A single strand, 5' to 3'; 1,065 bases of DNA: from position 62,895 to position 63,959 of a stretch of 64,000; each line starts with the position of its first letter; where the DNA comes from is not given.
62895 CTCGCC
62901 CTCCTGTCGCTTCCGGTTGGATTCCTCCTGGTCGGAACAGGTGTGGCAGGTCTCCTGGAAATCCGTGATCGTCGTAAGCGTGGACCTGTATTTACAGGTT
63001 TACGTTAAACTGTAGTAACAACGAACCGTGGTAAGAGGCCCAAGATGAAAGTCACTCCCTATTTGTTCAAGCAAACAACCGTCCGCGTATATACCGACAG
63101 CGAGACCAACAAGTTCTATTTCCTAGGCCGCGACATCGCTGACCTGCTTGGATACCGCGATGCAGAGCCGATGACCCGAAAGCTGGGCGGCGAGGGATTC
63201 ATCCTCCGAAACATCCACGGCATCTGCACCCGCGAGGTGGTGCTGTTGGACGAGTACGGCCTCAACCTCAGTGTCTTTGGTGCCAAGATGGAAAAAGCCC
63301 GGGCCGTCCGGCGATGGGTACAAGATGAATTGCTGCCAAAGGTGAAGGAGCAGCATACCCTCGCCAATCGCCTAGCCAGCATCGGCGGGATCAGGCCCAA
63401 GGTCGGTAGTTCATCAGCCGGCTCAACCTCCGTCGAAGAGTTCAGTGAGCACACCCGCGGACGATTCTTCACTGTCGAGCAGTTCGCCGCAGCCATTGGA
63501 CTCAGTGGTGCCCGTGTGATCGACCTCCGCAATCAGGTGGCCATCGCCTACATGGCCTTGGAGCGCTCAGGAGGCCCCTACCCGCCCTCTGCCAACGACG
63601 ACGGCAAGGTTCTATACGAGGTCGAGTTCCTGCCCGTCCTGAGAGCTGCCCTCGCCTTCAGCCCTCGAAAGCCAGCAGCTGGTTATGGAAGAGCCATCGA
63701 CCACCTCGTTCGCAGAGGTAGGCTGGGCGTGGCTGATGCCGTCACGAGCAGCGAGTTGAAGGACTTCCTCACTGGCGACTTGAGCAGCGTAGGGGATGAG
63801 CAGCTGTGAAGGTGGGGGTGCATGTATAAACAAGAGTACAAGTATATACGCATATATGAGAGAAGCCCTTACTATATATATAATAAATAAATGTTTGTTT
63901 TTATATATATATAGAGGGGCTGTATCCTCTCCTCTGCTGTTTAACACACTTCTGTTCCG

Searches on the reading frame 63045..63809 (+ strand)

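Call 5: search_protein_families(library=pfam, proteins=[window:63045-63809:+], max_evalue=0.01)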
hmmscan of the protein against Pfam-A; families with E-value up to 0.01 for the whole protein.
window:63045-63809:+ (254 aa): 1 family
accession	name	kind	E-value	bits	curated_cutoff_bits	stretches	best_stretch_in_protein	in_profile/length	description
PF02498.22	Bro-N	-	4.2e-10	40.6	25.6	1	13-98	2-96/96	BRO family, N-terminal domain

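Call 15: search_protein_families(library=phrogs, proteins=[window:63045-63809:+], max_evalue=0.01)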
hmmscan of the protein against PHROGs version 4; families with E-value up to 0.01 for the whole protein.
window:63045-63809:+ (254 aa): 11 families
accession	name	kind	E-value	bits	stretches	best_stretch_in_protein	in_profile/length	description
phrog_130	-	transcription regulation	5.8e-11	43.1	1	8-98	165-256/480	anti-repressor Ant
phrog_5060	-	transcription regulation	8.5e-10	40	1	6-109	10-120/224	anti-repressor Ant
phrog_463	-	transcription regulation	4.9e-08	33.8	1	11-103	13-107/250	anti-repressor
phrog_2899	-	transcription regulation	5.3e-08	33.8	1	8-111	12-116/263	anti-repressor Ant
phrog_9976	-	transcription regulation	7e-08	33.5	1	6-100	4-98/188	anti-repressor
phrog_245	-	transcription regulation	4.1e-07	30.8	1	7-105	45-142/319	anti-repressor Ant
phrog_2593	-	transcription regulation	1.5e-06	29.2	1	8-103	27-130/255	anti-repressor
phrog_7940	-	unknown function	5.9e-06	27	1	21-108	20-109/252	-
phrog_25722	-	unknown function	3.8e-05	24.5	1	16-103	17-105/150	-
phrog_2011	-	transcription regulation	0.00031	21.5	1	8-103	9-113/275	anti-repressor Ant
phrog_2977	-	transcription regulation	0.0017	19.1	1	8-79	69-144/150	anti-repressor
